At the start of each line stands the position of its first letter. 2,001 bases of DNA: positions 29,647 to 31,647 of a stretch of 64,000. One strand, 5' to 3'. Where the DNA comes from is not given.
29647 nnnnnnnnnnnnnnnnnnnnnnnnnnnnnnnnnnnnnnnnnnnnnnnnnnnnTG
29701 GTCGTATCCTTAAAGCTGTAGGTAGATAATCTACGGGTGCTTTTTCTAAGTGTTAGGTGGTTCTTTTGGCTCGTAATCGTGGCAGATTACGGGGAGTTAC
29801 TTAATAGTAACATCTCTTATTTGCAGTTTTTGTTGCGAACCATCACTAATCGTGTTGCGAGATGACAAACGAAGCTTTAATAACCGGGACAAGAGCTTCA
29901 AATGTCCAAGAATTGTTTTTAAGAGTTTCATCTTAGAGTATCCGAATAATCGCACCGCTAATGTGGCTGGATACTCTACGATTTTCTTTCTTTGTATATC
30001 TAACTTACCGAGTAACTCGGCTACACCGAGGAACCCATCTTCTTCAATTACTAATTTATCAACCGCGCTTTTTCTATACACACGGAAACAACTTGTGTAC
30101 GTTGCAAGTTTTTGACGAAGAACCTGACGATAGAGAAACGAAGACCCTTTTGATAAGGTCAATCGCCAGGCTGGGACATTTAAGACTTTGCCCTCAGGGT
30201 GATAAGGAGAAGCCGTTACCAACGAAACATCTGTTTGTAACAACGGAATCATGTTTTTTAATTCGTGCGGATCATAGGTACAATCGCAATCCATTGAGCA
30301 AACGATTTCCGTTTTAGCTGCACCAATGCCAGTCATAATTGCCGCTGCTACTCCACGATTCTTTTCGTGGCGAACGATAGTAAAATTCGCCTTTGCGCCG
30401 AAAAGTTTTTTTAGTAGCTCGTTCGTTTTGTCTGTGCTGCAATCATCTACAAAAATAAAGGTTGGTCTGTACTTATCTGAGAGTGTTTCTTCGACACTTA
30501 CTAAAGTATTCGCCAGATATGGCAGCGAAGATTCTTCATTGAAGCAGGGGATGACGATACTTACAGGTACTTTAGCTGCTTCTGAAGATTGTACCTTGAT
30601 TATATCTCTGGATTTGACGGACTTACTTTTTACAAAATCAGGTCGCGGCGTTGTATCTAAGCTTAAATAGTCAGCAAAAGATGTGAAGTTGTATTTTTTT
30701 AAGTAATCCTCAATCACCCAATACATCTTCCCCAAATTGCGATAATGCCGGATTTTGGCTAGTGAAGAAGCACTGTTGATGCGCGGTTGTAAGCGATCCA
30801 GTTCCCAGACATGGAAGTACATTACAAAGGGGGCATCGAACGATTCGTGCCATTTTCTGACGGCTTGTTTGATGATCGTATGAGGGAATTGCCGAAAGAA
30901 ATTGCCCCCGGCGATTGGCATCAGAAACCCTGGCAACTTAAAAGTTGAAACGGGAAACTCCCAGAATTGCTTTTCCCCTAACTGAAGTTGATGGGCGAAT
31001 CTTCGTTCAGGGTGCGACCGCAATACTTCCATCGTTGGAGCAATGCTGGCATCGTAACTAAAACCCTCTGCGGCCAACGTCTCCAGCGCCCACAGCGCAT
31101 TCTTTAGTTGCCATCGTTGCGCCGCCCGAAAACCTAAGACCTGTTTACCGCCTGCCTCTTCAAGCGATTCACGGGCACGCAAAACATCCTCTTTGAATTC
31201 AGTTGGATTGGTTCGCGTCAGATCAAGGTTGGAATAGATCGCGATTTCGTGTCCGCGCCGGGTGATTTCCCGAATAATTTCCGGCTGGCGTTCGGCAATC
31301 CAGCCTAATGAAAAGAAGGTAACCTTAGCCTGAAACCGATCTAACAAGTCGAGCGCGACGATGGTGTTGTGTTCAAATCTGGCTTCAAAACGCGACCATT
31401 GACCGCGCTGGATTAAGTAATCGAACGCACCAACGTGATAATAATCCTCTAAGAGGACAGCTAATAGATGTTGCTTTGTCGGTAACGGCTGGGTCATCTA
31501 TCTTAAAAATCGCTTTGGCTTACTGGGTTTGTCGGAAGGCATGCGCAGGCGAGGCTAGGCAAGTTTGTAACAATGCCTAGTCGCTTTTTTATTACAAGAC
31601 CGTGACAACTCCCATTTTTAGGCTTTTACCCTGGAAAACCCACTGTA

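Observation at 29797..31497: Single polypeptide fusing an ArnD-like deacetylase domain to an ArnC-like GT2 domain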

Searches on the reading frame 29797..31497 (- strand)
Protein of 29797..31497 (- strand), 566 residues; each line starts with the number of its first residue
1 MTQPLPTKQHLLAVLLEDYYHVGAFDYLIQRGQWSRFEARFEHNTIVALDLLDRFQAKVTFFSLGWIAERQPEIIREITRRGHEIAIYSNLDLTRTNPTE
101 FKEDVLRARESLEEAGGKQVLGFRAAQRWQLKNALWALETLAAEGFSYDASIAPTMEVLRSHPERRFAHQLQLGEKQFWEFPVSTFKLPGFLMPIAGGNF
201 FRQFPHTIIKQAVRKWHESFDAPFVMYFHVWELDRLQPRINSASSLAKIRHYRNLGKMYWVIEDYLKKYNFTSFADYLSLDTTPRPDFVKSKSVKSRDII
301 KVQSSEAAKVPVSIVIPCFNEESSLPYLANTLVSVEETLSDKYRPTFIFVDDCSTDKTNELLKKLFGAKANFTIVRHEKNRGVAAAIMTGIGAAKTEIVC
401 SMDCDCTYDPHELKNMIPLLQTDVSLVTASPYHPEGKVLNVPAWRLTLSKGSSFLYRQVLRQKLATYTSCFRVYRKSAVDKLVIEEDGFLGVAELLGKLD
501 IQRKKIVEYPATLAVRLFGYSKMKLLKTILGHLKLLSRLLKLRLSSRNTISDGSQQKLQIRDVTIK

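Call 3: search_protein_families(library=pfam, proteins=[window:29797-31497:-], max_evalue=0.01)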
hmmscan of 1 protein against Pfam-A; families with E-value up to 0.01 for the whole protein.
window:29797-31497:- (566 aa): 6 families
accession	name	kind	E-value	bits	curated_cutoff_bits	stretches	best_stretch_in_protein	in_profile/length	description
PF00535.33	Glycos_transf_2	-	5.1e-33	114.8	23.3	1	313-482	1-167/168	Glycosyl transferase family 2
PF11959.13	DUF3473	-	2.1e-29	102.6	29.6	1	151-278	2-129/130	Domain of unknown function (DUF3473)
PF01522.26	Polysacc_deac_1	-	1.5e-13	51.2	23.1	1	42-139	18-117/124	Polysaccharide deacetylase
PF10111.15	Glyco_tranf_2_2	-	1.1e-07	32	27.3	1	313-421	1-107/276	Glycosyltransferase like family 2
PF13641.12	Glyco_tranf_2_3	-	3.7e-07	30.8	27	1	312-435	3-127/230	Glycosyltransferase like family 2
PF13506.12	Glyco_transf_21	-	0.00027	20.9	21.7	1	386-439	21-75/174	Glycosyl transferase family 21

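Call 4: search_protein_families(library=ncbifam, proteins=[window:29797-31497:-], max_evalue=0.01)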
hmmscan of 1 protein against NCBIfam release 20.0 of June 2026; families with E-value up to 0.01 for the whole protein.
window:29797-31497:- (566 aa): 24 families
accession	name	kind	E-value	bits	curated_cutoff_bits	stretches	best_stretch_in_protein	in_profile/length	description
TIGR03006.1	pepcterm_polyde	equivalog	3.5e-70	236.2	276.2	1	12-275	3-268/272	XrtA system polysaccharide deacetylase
NF007986.1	PRK10714.1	equivalog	1.4e-17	63.7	529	1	312-536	8-223/316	undecaprenyl-phosphate 4-deoxy-4-formamido-L-arabinose transferase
TIGR03937.1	PgaC_IcaA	equivalog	6.4e-17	61.6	422.3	1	305-427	40-159/407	poly-beta-1,6-N-acetyl-D-glucosamine synthase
TIGR03965.1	mycofact_glyco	equivalog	6.3e-15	55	280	1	308-428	72-188/467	mycofactocin biosynthesis glycosyltransferase MftF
NF047588.1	GlcsyltransPgfSStrep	equivalog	2.4e-14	53.3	500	1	312-483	3-168/308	glycosyltransferase PgfS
NF058614.1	PPMAGASynPpgS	equivalog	1.3e-13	50.9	370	1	312-529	2-210/226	polyprenyl-phospho-N-acetylgalactosaminyl synthase PpgS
NF047683.1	TeichurnBiosyTuaG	equivalog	1.1e-11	44.9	400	1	310-425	6-116/252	teichuronic acid biosynthesis protein TuaG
TIGR02764.1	spore_ybaN_pdaB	equivalog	2.8e-11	43.6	237.4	1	42-125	18-103/191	polysaccharide deacetylase family sporulation protein PdaB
NF041875.1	EPS_EpsD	equivalog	3.3e-10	39.9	370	1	312-457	1-141/325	exopolysaccharide biosynthesis glycosyltransferase EpsD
TIGR04243.1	nodulat_NodB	equivalog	1.5e-09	37.7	240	1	48-121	20-95/197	chitooligosaccharide deacetylase NodB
NF007482.0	PRK10073.1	equivalog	8.3e-09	34.9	423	1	310-422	6-112/334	glycosyltransferase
TIGR04242.1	nodulat_NodC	equivalog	1.6e-08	33.9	550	1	299-417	36-153/395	chitooligosaccharide synthase NodC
TIGR04283.1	glyco_like_mftF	equivalog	5.1e-08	32.8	182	1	312-417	1-94/221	TIGR04283 family arsenosugar biosynthesis glycosyltransferase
TIGR04182.1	glyco_TIGR04182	equivalog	1.8e-07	30.8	325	1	312-516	2-193/293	S-layer glycoprotein N-glycosyltransferase AglJ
NF045821.1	PgAcgDacpgdA1_Bac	equivalog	3.2e-07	29.5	400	1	47-118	105-178/282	peptidoglycan-N-acetylglucosamine deacetylase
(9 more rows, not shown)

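Call 9: find_homologous_proteins(query=window:29797-31497:-, max_evalue=0.00001)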
Query window:29797-31497:- (566 aa): 3346 proteins with E <= 0.00001 among 8000 candidates; the best 120 are listed.
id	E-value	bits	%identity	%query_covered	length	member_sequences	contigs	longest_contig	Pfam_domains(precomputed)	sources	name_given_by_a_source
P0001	0.0e+0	1288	100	100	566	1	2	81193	PF11959.14,PF10111.15,PF13641.13,PF01522.27,PF00535.33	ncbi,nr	ncbi:MAG: glycosyltransferase [Acidobacteria bacterium]|nr:glycosyltransferase [Acidobacteriota bact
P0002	0.0e+0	1271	98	100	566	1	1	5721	PF11959.14,PF10111.15,PF13641.13,PF01522.27,PF00535.33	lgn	-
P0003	0.0e+0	1162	88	100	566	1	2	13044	PF11959.14,PF10111.15,PF13641.13,PF01522.27,PF00535.33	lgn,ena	-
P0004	0.0e+0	1160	88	100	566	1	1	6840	PF11959.14,PF10111.15,PF13641.13,PF01522.27,PF00535.33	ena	-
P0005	0.0e+0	1117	86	100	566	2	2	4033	PF11959.14,PF10111.15,PF13641.13,PF01522.27,PF00535.33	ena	-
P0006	0.0e+0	1116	86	100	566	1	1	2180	PF11959.14,PF10111.15,PF13641.13,PF01522.27,PF00535.33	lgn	-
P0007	0.0e+0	1105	85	100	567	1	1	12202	PF11959.14,PF10111.15,PF13641.13,PF01522.27,PF00535.33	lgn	-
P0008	0.0e+0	1101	85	100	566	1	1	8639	PF11959.14,PF10111.15,PF13641.13,PF01522.27,PF00535.33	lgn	-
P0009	0.0e+0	1086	83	100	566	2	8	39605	PF11959.14,PF10111.15,PF13641.13,PF01522.27,PF00535.33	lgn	-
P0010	0.0e+0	1067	82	100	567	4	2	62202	PF11959.14,PF10111.15,PF13641.13,PF01522.27,PF00535.33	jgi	jgi:polysaccharide deacetylase family protein (PEP-CTERM system associated)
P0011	0.0e+0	1056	81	100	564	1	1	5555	PF11959.14,PF10111.15,PF13641.13,PF01522.27,PF00535.33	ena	-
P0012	0.0e+0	1054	79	100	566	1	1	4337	PF11959.14,PF10111.15,PF13641.13,PF01522.27,PF00535.33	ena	-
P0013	0.0e+0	1053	81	100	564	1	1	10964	PF11959.14,PF10111.15,PF13641.13,PF01522.27,PF00535.33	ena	-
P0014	0.0e+0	1052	81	100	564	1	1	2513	PF11959.14,PF10111.15,PF13641.13,PF01522.27,PF00535.33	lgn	-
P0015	0.0e+0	1050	81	100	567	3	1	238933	PF11959.14,PF10111.15,PF13641.13,PF01522.27,PF00535.33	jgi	-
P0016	0.0e+0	1041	80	100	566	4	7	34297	PF11959.14,PF10111.15,PF13641.13,PF01522.27,PF00535.33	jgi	jgi:polysaccharide deacetylase family protein (PEP-CTERM system associated)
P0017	0.0e+0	1040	79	100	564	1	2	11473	PF11959.14,PF10111.15,PF13641.13,PF01522.27,PF00535.33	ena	-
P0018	0.0e+0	1039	79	100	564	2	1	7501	PF11959.14,PF10111.15,PF13641.13,PF01522.27,PF00535.33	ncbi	-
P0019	0.0e+0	1039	80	100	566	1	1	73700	PF11959.14,PF10111.15,PF13641.13,PF01522.27,PF00535.33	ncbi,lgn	-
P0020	0.0e+0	1030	78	100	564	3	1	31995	PF11959.14,PF10111.15,PF13641.13,PF01522.27,PF00535.33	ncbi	-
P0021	0.0e+0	1030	79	100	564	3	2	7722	PF11959.14,PF10111.15,PF13641.13,PF01522.27,PF00535.33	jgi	jgi:polysaccharide deacetylase family protein (PEP-CTERM system associated)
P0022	0.0e+0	1027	79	100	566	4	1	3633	PF11959.14,PF10111.15,PF13641.13,PF01522.27,PF00535.33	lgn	-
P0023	0.0e+0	1022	78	100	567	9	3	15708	PF11959.14,PF10111.15,PF13641.13,PF01522.27,PF00535.33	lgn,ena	-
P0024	0.0e+0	1020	79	100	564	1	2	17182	PF11959.14,PF10111.15,PF13641.13,PF01522.27,PF00535.33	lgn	-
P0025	1.6e-297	1006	77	100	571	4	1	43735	PF11959.14,PF10111.15,PF13641.13,PF01522.27,PF00535.33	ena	-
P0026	2.7e-295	998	77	100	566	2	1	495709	PF11959.14,PF10111.15,PF13641.13,PF01522.27,PF00535.33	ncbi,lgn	-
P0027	3.2e-294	995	77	98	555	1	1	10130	PF11959.14,PF10111.15,PF13641.13,PF01522.27,PF00535.33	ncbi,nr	ncbi:MAG TPA: glycosyltransferase [Blastocatellia bacterium]|nr:glycosyltransferase [Blastocatellia 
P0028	9.5e-277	937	72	100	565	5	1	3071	PF11959.14,PF10111.15,PF13641.13,PF01522.27,PF00535.33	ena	-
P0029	1.4e-276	937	72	100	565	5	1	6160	PF11959.14,PF10111.15,PF13641.13,PF01522.27,PF00535.33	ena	-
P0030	3.1e-276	935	72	100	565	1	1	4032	PF11959.14,PF10111.15,PF13641.13,PF01522.27,PF00535.33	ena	-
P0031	7.4e-275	931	72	100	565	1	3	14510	PF11959.14,PF10111.15,PF13641.13,PF01522.27,PF00535.33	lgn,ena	-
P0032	1.1e-265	901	70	100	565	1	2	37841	PF11959.14,PF10111.15,PF13641.13,PF01522.27,PF00535.33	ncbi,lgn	-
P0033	3.5e-254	863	66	100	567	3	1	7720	PF11959.14,PF10111.15,PF13641.13,PF01522.27,PF00535.33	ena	-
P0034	6.3e-228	776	64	93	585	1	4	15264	PF11959.14,PF10111.15,PF13641.13,PF01522.27,PF00535.33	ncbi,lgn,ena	-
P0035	2.4e-227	774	63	93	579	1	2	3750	PF11959.14,PF10111.15,PF13641.13,PF01522.27,PF00535.33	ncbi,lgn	-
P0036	5.2e-227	773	64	96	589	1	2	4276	PF11959.14,PF10111.15,PF13641.13,PF01522.27,PF00535.33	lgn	-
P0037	2.1e-223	761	62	93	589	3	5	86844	PF11959.14,PF13641.13,PF01522.27,PF00535.33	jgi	jgi:polysaccharide deacetylase family protein (PEP-CTERM system associated)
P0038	7.1e-223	759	59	98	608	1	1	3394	PF11959.14,PF10111.15,PF13641.13,PF01522.27,PF00535.33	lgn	-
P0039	7.1e-222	756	62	94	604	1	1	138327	PF11959.14,PF10111.15,PF13641.13,PF01522.27,PF00535.33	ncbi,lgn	-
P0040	1.1e-221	755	81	71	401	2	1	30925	PF11959.14,PF01522.27,PF00535.33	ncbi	ncbi:MAG: DUF3473 domain-containing protein, partial [Blastocatellia bacterium]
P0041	6.2e-221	753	60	95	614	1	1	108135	PF11959.14,PF10111.15,PF13641.13,PF01522.27,PF00535.33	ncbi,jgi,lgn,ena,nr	ncbi:MAG TPA: glycosyltransferase [Blastocatellia bacterium]|nr:glycosyltransferase [Blastocatellia 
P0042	1.6e-220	752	60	97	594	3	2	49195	PF11959.14,PF10111.15,PF13641.13,PF01522.27,PF00535.33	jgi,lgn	jgi:polysaccharide deacetylase family protein (PEP-CTERM system associated)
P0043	3.0e-220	751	59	99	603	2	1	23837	PF11959.14,PF10111.15,PF13641.13,PF01522.27,PF00535.33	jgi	jgi:polysaccharide deacetylase family protein (PEP-CTERM system associated)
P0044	3.7e-220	750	60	94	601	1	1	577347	PF11959.14,PF01522.27,PF00535.33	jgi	jgi:polysaccharide deacetylase family protein (PEP-CTERM system associated)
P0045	1.1e-219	749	62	92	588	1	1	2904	PF11959.14,PF10111.15,PF13641.13,PF01522.27,PF00535.33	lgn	-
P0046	1.6e-219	748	61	97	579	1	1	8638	PF11959.14,PF10111.15,PF13641.13,PF01522.27,PF00535.33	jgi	jgi:polysaccharide deacetylase family protein (PEP-CTERM system associated)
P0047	1.9e-219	748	59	96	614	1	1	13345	PF11959.14,PF10111.15,PF13641.13,PF01522.27,PF00535.33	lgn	-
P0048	2.4e-219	748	58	100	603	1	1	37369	PF11959.14,PF10111.15,PF13641.13,PF01522.27,PF00535.33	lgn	-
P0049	4.3e-219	747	61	97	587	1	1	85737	PF11959.14,PF10111.15,PF13641.13,PF01522.27,PF00535.33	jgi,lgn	jgi:polysaccharide deacetylase family protein (PEP-CTERM system associated)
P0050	4.3e-219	747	60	93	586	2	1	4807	PF11959.14,PF10111.15,PF13641.13,PF01522.27,PF00535.33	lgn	-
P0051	6.2e-219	746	59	96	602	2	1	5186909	PF11959.14,PF10111.15,PF13641.13,PF01522.27,PF00535.33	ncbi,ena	-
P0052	7.5e-219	746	59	94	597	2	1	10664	PF11959.14,PF10111.15,PF13641.13,PF01522.27,PF00535.33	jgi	jgi:polysaccharide deacetylase family protein (PEP-CTERM system associated)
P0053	1.3e-218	745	61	96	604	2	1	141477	PF11959.14,PF10111.15,PF13641.13,PF01522.27,PF00535.33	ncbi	-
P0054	1.5e-218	745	58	98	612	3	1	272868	PF11959.14,PF10111.15,PF13641.13,PF01522.27,PF00535.33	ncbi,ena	-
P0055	2.1e-218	745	60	93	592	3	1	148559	PF11959.14,PF10111.15,PF13641.13,PF01522.27,PF00535.33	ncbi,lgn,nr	ncbi:MAG TPA: glycosyltransferase [Blastocatellia bacterium]|nr:glycosyltransferase [Blastocatellia 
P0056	2.8e-218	744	60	93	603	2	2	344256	PF11959.14,PF10111.15,PF13641.13,PF01522.27,PF00535.33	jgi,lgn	jgi:polysaccharide deacetylase family protein (PEP-CTERM system associated)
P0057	3.6e-218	744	59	97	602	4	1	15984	PF11959.14,PF10111.15,PF13641.13,PF01522.27,PF00535.33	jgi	jgi:Predicted xylanase/chitin deacetylase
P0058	5.1e-218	743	59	98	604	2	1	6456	PF11959.14,PF10111.15,PF13641.13,PF01522.27,PF00535.33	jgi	jgi:polysaccharide deacetylase family protein (PEP-CTERM system associated)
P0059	7.2e-218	743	58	98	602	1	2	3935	PF11959.14,PF10111.15,PF13641.13,PF01522.27,PF00535.33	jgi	jgi:polysaccharide deacetylase family protein (PEP-CTERM system associated)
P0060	1.1e-217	742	59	93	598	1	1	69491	PF11959.14,PF10111.15,PF13641.13,PF01522.27,PF00535.33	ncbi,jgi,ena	-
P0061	1.2e-217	742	59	97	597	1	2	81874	PF11959.14,PF10111.15,PF13641.13,PF01522.27,PF00535.33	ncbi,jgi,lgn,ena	ncbi:MAG TPA: XrtA system polysaccharide deacetylase [Pyrinomonadaceae bacterium]|jgi:polysaccharide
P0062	1.6e-217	742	62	93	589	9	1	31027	PF11959.14,PF10111.15,PF13641.13,PF01522.27,PF00535.33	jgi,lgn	jgi:polysaccharide deacetylase family protein (PEP-CTERM system associated)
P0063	1.9e-217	741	58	98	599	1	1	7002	PF11959.14,PF10111.15,PF13641.13,PF01522.27,PF00535.33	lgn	-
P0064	2.3e-217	741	59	98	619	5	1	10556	PF11959.14,PF10111.15,PF13641.13,PF01522.27,PF00535.33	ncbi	-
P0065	4.4e-217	740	59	98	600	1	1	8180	PF11959.14,PF10111.15,PF13641.13,PF01522.27,PF00535.33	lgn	-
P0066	6.8e-217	740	59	96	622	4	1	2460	PF11959.14,PF10111.15,PF13641.13,PF01522.27,PF00535.33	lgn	-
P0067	9.0e-217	739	59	93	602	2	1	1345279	PF11959.14,PF10111.15,PF13641.13,PF01522.27,PF00535.33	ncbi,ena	-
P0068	1.1e-216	739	60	94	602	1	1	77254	PF11959.14,PF10111.15,PF13641.13,PF01522.27,PF00535.33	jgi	jgi:polysaccharide deacetylase family protein (PEP-CTERM system associated)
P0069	1.5e-216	738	61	92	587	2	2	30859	PF11959.14,PF10111.15,PF13641.13,PF01522.27,PF00535.33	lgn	-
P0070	2.1e-216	738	58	96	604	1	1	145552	PF11959.14,PF10111.15,PF13641.13,PF01522.27,PF00535.33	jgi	jgi:polysaccharide deacetylase family protein (PEP-CTERM system associated)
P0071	2.7e-216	738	59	96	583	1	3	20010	PF11959.14,PF10111.15,PF13641.13,PF01522.27,PF00535.33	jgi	jgi:polysaccharide deacetylase family protein (PEP-CTERM system associated)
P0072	3.6e-216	737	61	93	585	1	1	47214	PF11959.14,PF10111.15,PF13641.13,PF01522.27,PF00535.33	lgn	-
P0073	3.8e-216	737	59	93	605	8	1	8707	PF11959.14,PF10111.15,PF13641.13,PF01522.27,PF00535.33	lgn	-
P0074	4.8e-216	737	58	93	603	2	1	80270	PF11959.14,PF10111.15,PF13641.13,PF01522.27,PF00535.33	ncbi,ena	-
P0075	5.1e-216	737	59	96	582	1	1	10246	PF11959.14,PF10111.15,PF13641.13,PF01522.27,PF00535.33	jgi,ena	-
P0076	6.1e-216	736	60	97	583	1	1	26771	PF11959.14,PF10111.15,PF13641.13,PF01522.27,PF00535.33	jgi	jgi:polysaccharide deacetylase family protein (PEP-CTERM system associated)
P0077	7.0e-216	736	60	93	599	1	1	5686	PF11959.14,PF10111.15,PF13641.13,PF01522.27,PF00535.33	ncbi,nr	ncbi:MAG TPA: XrtA system polysaccharide deacetylase [Pyrinomonadaceae bacterium]|nr:XrtA system pol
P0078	8.3e-216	736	59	97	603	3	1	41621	PF11959.14,PF10111.15,PF13641.13,PF01522.27,PF00535.33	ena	-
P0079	1.0e-215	736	59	96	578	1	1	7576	PF11959.14,PF10111.15,PF13641.13,PF01522.27,PF00535.33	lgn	-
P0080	1.7e-215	735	59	93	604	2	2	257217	PF11959.14,PF10111.15,PF13641.13,PF01522.27,PF00535.33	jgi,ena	jgi:polysaccharide deacetylase family protein (PEP-CTERM system associated)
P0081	2.3e-215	735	59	96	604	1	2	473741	PF11959.14,PF10111.15,PF13641.13,PF01522.27,PF00535.33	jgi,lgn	jgi:polysaccharide deacetylase family protein (PEP-CTERM system associated)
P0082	2.3e-215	735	58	93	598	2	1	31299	PF11959.14,PF10111.15,PF13641.13,PF01522.27,PF00535.33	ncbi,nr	ncbi:MAG TPA: XrtA system polysaccharide deacetylase [Pyrinomonadaceae bacterium]|nr:XrtA system pol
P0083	4.4e-215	734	59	93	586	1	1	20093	PF11959.14,PF10111.15,PF13641.13,PF01522.27,PF00535.33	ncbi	ncbi:MAG: glycosyltransferase [Pyrinomonadaceae bacterium]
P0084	6.0e-215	733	58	92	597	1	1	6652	PF11959.14,PF10111.15,PF13641.13,PF01522.27,PF00535.33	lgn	-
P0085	7.5e-215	733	58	93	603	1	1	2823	PF11959.14,PF10111.15,PF13641.13,PF01522.27,PF00535.33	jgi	jgi:polysaccharide deacetylase family protein (PEP-CTERM system associated)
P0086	8.0e-215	733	59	93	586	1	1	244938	PF11959.14,PF10111.15,PF13641.13,PF01522.27,PF00535.33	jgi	jgi:polysaccharide deacetylase family protein (PEP-CTERM system associated)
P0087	8.1e-215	733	58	97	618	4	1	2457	PF11959.14,PF10111.15,PF13641.13,PF01522.27,PF00535.33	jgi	jgi:polysaccharide deacetylase family protein (PEP-CTERM system associated)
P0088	8.3e-215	733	58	95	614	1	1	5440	PF11959.14,PF10111.15,PF13641.13,PF01522.27,PF00535.33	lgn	-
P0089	1.9e-214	731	58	94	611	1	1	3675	PF11959.14,PF10111.15,PF13641.13,PF01522.27,PF00535.33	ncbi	-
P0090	2.9e-214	731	58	97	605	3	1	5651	PF11959.14,PF10111.15,PF13641.13,PF01522.27,PF00535.33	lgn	-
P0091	3.4e-214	731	58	94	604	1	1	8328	PF11959.14,PF10111.15,PF13641.13,PF01522.27,PF00535.33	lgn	-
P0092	6.8e-214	730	57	95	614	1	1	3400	PF11959.14,PF10111.15,PF13641.13,PF01522.27,PF00535.33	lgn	-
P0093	7.9e-214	729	59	95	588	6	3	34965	PF11959.14,PF10111.15,PF13641.13,PF01522.27,PF00535.33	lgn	-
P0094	9.8e-214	729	59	97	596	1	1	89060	PF11959.14,PF10111.15,PF13641.13,PF01522.27,PF00535.33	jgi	jgi:polysaccharide deacetylase family protein (PEP-CTERM system associated)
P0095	1.0e-213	729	57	97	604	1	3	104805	PF11959.14,PF10111.15,PF13641.13,PF01522.27,PF00535.33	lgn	-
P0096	1.4e-213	729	57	98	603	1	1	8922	PF11959.14,PF10111.15,PF13641.13,PF01522.27,PF00535.33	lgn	-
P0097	1.8e-213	728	58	94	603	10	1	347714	PF11959.14,PF10111.15,PF13641.13,PF01522.27,PF00535.33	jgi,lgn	-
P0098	2.1e-213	728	59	96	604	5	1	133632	PF11959.14,PF10111.15,PF13641.13,PF01522.27,PF00535.33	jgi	jgi:polysaccharide deacetylase family protein (PEP-CTERM system associated)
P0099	2.4e-213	728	58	96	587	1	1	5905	PF11959.14,PF10111.15,PF13641.13,PF01522.27,PF00535.33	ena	-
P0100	3.2e-213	727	58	98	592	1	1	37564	PF11959.14,PF13641.13,PF01522.27,PF00535.33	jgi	-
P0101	3.2e-213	727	57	100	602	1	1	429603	PF11959.14,PF10111.15,PF13641.13,PF01522.27,PF00535.33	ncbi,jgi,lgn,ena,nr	ncbi:MAG TPA: glycosyltransferase [Pyrinomonadaceae bacterium]|nr:glycosyltransferase [Pyrinomonadac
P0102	9.9e-213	726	59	94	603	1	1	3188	PF11959.14,PF10111.15,PF13641.13,PF01522.27,PF00535.33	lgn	-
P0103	1.2e-212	726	58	96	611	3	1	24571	PF11959.14,PF10111.15,PF13641.13,PF01522.27,PF00535.33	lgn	-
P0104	1.8e-212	725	59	93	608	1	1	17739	PF11959.14,PF10111.15,PF13641.13,PF01522.27,PF00535.33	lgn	-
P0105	1.9e-212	725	57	97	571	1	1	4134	PF11959.14,PF10111.15,PF13641.13,PF01522.27,PF00535.33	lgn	-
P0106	1.9e-212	725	58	93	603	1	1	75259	PF11959.14,PF10111.15,PF13641.13,PF01522.27,PF00535.33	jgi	jgi:polysaccharide deacetylase family protein (PEP-CTERM system associated)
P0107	4.2e-212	724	58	93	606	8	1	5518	PF11959.14,PF10111.15,PF13641.13,PF01522.27,PF00535.33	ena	-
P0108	4.6e-212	724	58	96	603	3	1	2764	PF11959.14,PF10111.15,PF13641.13,PF01522.27,PF00535.33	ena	-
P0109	4.7e-212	724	58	93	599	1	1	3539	PF11959.14,PF10111.15,PF13641.13,PF01522.27,PF00535.33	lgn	-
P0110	7.1e-212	723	58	97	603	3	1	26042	PF11959.14,PF10111.15,PF13641.13,PF01522.27,PF00535.33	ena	-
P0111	8.1e-212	723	57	98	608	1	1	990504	PF11959.14,PF10111.15,PF13641.13,PF01522.27,PF00535.33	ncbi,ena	-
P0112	1.0e-211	722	58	93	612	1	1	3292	PF11959.14,PF10111.15,PF13641.13,PF01522.27,PF00535.33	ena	-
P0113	1.1e-211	722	57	94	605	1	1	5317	PF11959.14,PF13641.13,PF01522.27,PF00535.33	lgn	-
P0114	1.1e-211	722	56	99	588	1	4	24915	PF11959.14,PF10111.15,PF13641.13,PF01522.27,PF00535.33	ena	-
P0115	1.2e-211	722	58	95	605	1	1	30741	PF11959.14,PF10111.15,PF13641.13,PF01522.27,PF00535.33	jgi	jgi:polysaccharide deacetylase family protein (PEP-CTERM system associated)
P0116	3.0e-211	721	58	96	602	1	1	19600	PF11959.14,PF10111.15,PF13641.13,PF01522.27,PF00535.33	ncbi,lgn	ncbi:MAG: XrtA system polysaccharide deacetylase [Pyrinomonadaceae bacterium]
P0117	3.8e-211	721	56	97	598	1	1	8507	PF11959.14,PF10111.15,PF13641.13,PF01522.27,PF00535.33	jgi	jgi:polysaccharide deacetylase family protein (PEP-CTERM system associated)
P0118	4.6e-211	720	58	93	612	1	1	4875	PF11959.14,PF13641.13,PF01522.27,PF00535.33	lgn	-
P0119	5.0e-211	720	56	99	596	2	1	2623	PF11959.14,PF10111.15,PF13641.13,PF01522.27,PF00535.33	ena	-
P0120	5.6e-211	720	57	93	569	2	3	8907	PF11959.14,PF10111.15,PF13641.13,PF01522.27,PF00535.33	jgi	jgi:polysaccharide deacetylase family protein (PEP-CTERM system associated)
